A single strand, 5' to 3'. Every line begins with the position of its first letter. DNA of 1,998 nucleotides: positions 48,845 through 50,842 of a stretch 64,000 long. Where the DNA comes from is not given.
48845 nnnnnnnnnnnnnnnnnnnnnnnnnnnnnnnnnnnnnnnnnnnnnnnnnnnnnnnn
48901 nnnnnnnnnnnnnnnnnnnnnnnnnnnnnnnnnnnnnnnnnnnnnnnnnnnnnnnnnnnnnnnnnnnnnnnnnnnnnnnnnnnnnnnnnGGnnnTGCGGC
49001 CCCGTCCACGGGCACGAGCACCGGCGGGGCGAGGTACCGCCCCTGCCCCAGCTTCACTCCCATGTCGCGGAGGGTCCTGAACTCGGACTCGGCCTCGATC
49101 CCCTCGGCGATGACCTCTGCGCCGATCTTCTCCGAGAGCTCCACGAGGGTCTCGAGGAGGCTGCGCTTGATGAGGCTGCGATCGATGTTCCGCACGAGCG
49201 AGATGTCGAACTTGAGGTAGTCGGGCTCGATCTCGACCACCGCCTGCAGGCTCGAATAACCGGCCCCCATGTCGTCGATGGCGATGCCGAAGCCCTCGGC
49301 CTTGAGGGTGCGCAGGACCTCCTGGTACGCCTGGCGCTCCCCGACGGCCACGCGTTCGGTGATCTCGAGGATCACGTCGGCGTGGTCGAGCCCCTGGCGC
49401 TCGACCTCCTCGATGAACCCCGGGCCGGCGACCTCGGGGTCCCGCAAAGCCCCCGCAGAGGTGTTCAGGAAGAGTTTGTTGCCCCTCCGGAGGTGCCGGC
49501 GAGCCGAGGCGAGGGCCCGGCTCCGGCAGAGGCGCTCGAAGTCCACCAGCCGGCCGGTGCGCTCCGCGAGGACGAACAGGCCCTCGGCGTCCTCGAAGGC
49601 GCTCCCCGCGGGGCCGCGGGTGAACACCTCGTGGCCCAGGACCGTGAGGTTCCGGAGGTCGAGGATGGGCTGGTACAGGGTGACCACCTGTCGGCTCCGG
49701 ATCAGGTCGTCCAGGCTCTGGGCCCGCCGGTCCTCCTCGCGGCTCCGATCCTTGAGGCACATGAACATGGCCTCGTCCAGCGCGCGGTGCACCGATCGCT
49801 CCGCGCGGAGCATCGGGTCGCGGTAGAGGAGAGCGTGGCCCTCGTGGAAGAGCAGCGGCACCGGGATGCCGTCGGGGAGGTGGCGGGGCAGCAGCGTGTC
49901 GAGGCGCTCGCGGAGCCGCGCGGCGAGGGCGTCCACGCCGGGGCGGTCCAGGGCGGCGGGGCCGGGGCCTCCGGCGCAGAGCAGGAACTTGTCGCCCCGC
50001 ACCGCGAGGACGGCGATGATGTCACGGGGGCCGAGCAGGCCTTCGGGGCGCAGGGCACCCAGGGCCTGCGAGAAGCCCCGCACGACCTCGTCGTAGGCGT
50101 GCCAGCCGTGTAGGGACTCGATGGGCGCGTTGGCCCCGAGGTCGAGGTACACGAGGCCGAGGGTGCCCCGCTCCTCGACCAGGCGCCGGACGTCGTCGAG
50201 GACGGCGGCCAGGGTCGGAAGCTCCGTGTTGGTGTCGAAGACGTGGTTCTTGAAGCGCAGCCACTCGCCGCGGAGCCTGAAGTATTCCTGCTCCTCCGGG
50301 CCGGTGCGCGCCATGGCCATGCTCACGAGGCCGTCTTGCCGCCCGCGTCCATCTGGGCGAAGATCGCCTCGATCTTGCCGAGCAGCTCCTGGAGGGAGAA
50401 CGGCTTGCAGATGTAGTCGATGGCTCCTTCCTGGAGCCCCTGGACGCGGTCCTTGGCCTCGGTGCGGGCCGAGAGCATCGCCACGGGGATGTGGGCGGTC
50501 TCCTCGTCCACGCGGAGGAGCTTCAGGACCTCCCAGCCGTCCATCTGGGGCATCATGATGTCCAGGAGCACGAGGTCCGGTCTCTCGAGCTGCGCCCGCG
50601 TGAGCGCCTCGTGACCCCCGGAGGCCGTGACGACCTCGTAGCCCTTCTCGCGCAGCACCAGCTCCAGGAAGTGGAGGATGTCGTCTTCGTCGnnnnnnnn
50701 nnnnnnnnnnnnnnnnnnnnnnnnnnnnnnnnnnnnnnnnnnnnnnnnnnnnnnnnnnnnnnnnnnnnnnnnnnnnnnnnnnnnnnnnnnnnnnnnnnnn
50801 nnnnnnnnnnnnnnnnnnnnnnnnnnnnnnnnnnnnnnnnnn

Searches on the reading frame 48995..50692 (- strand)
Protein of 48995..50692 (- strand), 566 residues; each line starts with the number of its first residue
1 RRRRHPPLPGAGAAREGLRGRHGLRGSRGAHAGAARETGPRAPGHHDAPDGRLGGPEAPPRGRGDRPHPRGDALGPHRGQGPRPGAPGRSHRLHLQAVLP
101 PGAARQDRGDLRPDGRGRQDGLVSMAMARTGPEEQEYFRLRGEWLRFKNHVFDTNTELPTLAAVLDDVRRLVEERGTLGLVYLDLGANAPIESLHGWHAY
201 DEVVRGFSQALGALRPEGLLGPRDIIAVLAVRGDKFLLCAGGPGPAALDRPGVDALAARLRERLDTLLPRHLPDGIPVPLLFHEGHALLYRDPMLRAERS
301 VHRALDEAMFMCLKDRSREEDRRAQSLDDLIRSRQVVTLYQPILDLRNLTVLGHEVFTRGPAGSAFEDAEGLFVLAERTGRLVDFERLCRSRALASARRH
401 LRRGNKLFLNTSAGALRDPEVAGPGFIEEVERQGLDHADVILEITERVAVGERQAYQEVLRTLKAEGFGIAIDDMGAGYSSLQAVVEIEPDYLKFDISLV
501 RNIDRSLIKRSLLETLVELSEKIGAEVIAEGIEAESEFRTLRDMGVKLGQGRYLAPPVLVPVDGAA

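Call 28: search_protein_families(library=pfam, proteins=[window:48995-50692:-], max_evalue=0.001)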
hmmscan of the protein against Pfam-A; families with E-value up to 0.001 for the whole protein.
window:48995-50692:- (566 aa): 1 family
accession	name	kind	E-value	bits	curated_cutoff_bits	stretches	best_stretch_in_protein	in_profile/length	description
PF00563.25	EAL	-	1e-49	169.5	31.3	1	325-557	2-236/236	EAL domain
